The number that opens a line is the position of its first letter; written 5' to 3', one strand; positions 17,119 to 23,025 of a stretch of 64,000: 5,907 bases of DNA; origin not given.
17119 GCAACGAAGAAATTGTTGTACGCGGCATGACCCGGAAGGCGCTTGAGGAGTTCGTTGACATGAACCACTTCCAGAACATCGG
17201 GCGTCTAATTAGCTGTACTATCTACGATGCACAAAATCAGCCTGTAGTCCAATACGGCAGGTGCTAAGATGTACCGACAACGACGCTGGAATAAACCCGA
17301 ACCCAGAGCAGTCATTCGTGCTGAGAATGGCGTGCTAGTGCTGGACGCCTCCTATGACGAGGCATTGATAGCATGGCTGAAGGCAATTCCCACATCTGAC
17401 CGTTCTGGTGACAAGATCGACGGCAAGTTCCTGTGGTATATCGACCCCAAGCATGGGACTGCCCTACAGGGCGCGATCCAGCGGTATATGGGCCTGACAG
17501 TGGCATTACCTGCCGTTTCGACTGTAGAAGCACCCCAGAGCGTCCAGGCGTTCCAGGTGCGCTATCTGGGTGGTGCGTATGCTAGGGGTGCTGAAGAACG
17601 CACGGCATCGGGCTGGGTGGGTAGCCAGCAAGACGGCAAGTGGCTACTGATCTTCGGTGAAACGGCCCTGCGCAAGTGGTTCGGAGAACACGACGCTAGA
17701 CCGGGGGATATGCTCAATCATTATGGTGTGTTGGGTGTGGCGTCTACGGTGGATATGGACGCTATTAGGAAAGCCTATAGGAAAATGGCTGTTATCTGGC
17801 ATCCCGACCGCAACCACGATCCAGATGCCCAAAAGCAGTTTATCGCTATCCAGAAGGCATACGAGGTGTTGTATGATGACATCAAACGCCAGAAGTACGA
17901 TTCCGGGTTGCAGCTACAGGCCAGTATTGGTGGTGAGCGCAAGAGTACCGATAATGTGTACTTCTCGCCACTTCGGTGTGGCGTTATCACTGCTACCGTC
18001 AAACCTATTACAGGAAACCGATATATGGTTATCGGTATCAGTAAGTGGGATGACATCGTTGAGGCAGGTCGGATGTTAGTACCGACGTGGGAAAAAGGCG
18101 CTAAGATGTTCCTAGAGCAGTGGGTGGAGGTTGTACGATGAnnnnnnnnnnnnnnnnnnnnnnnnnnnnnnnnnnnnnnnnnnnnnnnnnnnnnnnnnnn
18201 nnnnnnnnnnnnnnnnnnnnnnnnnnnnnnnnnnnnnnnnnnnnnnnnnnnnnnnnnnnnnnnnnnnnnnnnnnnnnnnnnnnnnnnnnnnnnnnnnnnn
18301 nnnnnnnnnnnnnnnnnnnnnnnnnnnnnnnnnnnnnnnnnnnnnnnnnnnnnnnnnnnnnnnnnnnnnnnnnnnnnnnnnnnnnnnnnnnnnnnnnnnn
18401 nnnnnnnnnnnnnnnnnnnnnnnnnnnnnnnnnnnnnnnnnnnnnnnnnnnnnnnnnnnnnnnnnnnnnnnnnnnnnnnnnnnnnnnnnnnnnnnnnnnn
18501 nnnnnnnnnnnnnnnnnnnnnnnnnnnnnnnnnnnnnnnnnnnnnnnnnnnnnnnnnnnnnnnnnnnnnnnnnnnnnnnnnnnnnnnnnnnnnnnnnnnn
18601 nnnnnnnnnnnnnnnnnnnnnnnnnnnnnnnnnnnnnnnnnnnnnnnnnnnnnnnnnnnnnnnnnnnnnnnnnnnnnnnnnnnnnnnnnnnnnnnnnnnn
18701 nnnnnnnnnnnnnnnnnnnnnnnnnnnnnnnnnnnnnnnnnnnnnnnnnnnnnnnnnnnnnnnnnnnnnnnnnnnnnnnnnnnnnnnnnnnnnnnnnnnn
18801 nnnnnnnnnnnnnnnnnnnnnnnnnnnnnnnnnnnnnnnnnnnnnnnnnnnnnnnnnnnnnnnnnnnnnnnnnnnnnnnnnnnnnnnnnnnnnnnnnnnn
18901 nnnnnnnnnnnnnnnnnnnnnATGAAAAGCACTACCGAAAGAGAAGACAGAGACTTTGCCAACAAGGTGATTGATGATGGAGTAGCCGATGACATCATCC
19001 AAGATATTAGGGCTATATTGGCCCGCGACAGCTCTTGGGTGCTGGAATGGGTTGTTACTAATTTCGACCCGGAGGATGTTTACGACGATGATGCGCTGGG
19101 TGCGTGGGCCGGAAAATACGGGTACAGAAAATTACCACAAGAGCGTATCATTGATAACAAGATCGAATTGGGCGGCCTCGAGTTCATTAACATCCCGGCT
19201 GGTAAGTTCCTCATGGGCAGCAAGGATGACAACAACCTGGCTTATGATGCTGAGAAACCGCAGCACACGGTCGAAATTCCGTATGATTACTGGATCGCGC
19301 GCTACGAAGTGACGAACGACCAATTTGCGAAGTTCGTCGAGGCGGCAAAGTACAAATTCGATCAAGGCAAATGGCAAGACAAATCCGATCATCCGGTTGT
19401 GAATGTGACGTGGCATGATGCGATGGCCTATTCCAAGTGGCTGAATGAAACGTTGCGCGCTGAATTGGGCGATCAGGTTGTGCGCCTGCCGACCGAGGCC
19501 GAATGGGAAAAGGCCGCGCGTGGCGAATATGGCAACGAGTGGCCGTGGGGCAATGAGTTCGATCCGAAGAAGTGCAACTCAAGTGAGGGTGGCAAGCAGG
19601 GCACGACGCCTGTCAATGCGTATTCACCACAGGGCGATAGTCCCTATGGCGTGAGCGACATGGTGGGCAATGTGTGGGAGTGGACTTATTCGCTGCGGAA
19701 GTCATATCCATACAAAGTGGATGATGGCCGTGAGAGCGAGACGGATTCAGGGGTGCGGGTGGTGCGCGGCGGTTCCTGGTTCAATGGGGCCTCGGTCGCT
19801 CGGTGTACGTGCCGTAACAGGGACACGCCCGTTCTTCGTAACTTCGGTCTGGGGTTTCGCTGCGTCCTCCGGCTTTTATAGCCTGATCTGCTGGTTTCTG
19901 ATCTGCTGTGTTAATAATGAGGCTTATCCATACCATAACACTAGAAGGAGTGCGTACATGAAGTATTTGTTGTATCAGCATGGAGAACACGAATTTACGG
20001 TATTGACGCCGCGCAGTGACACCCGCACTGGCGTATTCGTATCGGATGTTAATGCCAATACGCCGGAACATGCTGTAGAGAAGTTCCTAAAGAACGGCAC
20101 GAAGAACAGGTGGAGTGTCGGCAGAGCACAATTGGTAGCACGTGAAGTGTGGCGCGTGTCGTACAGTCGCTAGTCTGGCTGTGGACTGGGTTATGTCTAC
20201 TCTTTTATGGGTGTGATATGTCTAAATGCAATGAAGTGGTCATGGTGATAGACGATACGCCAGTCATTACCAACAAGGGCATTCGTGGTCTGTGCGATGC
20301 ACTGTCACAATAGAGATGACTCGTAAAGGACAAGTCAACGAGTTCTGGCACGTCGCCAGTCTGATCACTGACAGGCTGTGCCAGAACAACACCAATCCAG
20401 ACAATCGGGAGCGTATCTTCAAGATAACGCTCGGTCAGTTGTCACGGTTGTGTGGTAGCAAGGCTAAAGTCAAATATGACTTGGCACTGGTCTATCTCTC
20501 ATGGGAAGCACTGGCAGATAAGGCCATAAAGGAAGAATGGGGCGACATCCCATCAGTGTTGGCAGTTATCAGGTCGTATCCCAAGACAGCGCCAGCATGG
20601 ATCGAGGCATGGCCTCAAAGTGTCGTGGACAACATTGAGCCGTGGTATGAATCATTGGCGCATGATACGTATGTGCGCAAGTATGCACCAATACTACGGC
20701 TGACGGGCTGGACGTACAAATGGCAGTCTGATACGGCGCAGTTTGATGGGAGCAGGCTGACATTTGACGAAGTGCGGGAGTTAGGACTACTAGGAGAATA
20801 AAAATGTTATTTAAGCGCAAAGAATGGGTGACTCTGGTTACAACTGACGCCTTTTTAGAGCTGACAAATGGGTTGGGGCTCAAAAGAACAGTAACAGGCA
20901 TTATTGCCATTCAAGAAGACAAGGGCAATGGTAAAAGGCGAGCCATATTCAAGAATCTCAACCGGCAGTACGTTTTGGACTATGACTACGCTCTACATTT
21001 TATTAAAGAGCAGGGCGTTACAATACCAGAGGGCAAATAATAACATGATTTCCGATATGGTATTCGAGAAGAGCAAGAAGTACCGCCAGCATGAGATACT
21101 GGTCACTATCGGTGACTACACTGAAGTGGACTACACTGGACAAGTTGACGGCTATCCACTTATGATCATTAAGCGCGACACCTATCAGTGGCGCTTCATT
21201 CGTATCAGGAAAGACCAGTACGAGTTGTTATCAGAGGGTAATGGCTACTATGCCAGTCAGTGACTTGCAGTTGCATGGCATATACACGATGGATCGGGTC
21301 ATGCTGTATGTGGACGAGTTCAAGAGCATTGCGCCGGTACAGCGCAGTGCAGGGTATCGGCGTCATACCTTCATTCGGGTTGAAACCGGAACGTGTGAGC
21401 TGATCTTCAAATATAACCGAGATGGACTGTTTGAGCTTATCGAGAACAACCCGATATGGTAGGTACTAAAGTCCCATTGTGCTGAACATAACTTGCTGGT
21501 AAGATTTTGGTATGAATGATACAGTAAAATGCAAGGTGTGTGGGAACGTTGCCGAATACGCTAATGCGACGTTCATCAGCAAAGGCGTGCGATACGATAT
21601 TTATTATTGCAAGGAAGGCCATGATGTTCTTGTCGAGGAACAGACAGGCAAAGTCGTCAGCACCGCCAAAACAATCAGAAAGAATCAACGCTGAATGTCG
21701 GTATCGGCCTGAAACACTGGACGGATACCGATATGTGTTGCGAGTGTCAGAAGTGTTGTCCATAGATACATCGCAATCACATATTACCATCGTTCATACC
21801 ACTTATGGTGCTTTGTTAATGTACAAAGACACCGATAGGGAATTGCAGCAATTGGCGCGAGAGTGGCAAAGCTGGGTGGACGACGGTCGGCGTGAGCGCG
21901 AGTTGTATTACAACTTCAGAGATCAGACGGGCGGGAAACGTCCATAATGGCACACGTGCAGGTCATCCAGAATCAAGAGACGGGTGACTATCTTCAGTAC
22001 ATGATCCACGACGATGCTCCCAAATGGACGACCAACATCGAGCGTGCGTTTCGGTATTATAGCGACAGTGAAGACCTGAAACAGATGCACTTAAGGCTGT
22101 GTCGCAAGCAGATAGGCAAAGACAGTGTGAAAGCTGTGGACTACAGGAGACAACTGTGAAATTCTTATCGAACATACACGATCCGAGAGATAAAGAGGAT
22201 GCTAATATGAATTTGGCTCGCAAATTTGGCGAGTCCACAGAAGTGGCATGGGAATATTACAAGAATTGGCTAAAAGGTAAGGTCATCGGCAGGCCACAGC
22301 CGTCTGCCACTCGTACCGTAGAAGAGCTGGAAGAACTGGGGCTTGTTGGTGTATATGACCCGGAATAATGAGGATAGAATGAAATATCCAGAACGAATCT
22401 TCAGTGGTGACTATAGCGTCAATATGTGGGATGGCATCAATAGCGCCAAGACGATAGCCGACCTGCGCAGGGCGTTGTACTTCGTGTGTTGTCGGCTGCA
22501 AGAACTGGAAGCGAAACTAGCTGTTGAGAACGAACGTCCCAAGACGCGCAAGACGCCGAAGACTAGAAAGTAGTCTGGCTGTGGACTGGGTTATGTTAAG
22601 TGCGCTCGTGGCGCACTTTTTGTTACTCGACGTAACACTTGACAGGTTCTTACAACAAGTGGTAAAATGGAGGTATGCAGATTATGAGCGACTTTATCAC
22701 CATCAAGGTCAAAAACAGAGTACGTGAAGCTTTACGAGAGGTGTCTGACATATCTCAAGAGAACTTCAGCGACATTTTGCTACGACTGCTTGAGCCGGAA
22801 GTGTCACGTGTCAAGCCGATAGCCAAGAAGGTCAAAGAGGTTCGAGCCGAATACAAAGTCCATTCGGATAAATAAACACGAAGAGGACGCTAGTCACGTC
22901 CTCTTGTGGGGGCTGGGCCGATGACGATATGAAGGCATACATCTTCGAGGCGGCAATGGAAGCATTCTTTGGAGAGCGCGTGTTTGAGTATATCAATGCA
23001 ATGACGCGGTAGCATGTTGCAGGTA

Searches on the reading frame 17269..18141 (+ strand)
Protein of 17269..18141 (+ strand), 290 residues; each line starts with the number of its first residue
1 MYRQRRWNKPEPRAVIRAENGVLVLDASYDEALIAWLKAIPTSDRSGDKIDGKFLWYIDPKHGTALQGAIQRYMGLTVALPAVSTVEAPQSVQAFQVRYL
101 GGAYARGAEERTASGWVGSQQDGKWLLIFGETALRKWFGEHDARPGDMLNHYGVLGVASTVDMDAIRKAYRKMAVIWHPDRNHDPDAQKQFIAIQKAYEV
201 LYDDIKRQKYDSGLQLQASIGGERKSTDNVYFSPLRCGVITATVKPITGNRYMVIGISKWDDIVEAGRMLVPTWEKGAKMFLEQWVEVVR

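Call 16: search_protein_families(library=phrogs, proteins=[window:17338-18141:+], max_evalue=0.00001)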
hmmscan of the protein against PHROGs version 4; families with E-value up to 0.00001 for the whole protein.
window:17338-18141:+ (267 aa): 5 families
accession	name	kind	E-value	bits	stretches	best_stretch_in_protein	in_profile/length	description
phrog_14336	-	unknown function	9.5e-19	68.9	1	127-196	5-74/363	-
phrog_11153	-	unknown function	3.5e-10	41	1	127-192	6-71/337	-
phrog_2778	-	unknown function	2.3e-09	38.4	1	124-189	33-97/239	-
phrog_15863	-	unknown function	1e-06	29.3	1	137-186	153-201/312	-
phrog_31004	-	unknown function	1.4e-06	29.7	1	128-180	3-56/156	-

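Call 60: search_protein_families(library=ncbifam, proteins=[window:17269-18141:+], max_evalue=0.001)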
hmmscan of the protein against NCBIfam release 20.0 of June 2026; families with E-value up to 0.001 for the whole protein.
window:17269-18141:+ (290 aa): 15 families
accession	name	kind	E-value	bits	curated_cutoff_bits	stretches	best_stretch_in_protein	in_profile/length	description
TIGR02349.1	DnaJ_bact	equivalog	7e-20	71.7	377.2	1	151-217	2-70/354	molecular chaperone DnaJ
NF008035.0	PRK10767.1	subfamily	3.3e-17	62.6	338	1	150-212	5-68/374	molecular chaperone DnaJ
NF037946.1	terminal_TopJ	equivalog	4.6e-17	61.8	300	1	151-211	7-67/810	terminal organelle assembly protein TopJ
NF010885.0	PRK14292.1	equivalog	9.5e-16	57.7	585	1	149-212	2-65/371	chaperone protein DnaJ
NF010874.0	PRK14281.1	equivalog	1.3e-15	57.5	619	1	150-212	4-67/397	chaperone protein DnaJ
NF010871.0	PRK14278.1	equivalog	9.7e-15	54.3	502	1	150-222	4-76/378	molecular chaperone DnaJ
NF010872.0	PRK14279.1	equivalog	3.4e-14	52.8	556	1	150-226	10-87/394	molecular chaperone DnaJ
NF010894.0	PRK14301.1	equivalog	3.4e-14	52.6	548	1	150-212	5-68/373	chaperone protein DnaJ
TIGR03835.1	termin_org_DnaJ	equivalog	7.9e-14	51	512.25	1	151-211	4-64/871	terminal organelle assembly protein TopJ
NF010892.0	PRK14299.1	equivalog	1.3e-13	50.9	392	1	150-221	5-76/291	chaperone protein DnaJ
NF007618.0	PRK10266.1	equivalog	2.4e-13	50.2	403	1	150-212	5-67/306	curved DNA-binding protein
NF050028.1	CldAdptActJ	equivalog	2.6e-09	37.5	150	1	148-210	1-69/93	cold adaptation protein ActJcold adaptation protein ActJ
TIGR00714.1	hscB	equivalog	2.6e-05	24.4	46.75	1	160-232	2-78/156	Fe-S protein assembly co-chaperone HscB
NF006502.0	PRK08937.3-2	equivalog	4.5e-05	23.1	259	1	150-209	204-269/275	adenylosuccinate lyase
NF006948.0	PRK09430.1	equivalog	0.00012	21.8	162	1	148-186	199-237/267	co-chaperone DjlA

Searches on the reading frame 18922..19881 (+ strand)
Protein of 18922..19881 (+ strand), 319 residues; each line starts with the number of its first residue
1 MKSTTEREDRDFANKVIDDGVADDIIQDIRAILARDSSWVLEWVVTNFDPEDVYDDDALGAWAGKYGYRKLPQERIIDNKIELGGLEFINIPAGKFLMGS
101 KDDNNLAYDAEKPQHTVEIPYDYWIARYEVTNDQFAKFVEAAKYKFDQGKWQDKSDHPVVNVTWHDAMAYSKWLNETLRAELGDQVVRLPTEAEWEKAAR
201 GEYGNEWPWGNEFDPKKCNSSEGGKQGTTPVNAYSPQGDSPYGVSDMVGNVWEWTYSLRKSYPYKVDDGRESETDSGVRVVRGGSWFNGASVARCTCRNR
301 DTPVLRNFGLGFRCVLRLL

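Call 16: search_protein_families(library=phrogs, proteins=[window:18922-19881:+], max_evalue=0.00001)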
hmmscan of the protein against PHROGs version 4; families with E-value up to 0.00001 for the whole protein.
window:18922-19881:+ (319 aa): 1 family
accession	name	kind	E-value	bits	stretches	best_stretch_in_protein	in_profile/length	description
phrog_18508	-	other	4.1e-40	138.8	1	86-315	17-261/266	kinase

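Call 38: find_encoding_contigs(protein=window:18922-19881:+, flank=10000, max_places=2)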
Protein window:18922-19881:+ (319 aa): no gene with exactly this product is on record in the collection.

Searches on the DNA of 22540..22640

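Call 82: search_rna_families(source=window, start=22540, end=22640, threshold=evalue, max_evalue=10)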
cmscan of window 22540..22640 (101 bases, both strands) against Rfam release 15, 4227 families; matches with E-value up to 10: 3.
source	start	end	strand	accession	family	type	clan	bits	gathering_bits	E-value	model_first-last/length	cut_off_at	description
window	22568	22618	-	RF02985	ftsZ-DE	Gene; sRNA;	-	15.3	72.2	0.48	1-69/69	no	ftsZ-DE RNA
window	22546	22614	+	RF02016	mir-1183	Gene; miRNA;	-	14.6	97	0.77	12-80/89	no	mir-1183 microRNA precursor family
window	22548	22626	+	RF04177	BTnc201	Gene; sRNA;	-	12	105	6.9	1-99/99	no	Bacteroides sRNA BTnc201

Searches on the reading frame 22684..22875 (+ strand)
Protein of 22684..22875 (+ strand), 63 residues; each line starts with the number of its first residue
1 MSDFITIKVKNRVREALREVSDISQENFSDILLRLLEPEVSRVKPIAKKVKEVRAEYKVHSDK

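Call 50: search_protein_families(library=pfam, proteins=[window:22684-22875:+], max_evalue=0.1)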
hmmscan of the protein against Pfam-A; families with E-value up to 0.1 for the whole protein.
window:22684-22875:+ (63 aa): 3 families
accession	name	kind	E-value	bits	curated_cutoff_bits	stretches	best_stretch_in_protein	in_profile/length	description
PF12072.13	RNase_Y_N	-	0.00098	19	32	1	9-63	132-184/201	RNase Y N-terminal region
PF02697.20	VAPB_antitox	-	0.012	16.8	27.9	1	6-52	2-47/69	Putative antitoxin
PF10455.14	BAR_2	-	0.035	13.8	25.4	1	10-59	159-208/286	Bin/amphiphysin/Rvs domain for vesicular trafficking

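Call 72: search_protein_families(library=phrogs, proteins=[window:22684-22875:+], max_evalue=0.01)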
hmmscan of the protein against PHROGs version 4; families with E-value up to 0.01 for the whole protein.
window:22684-22875:+ (63 aa): 0 families
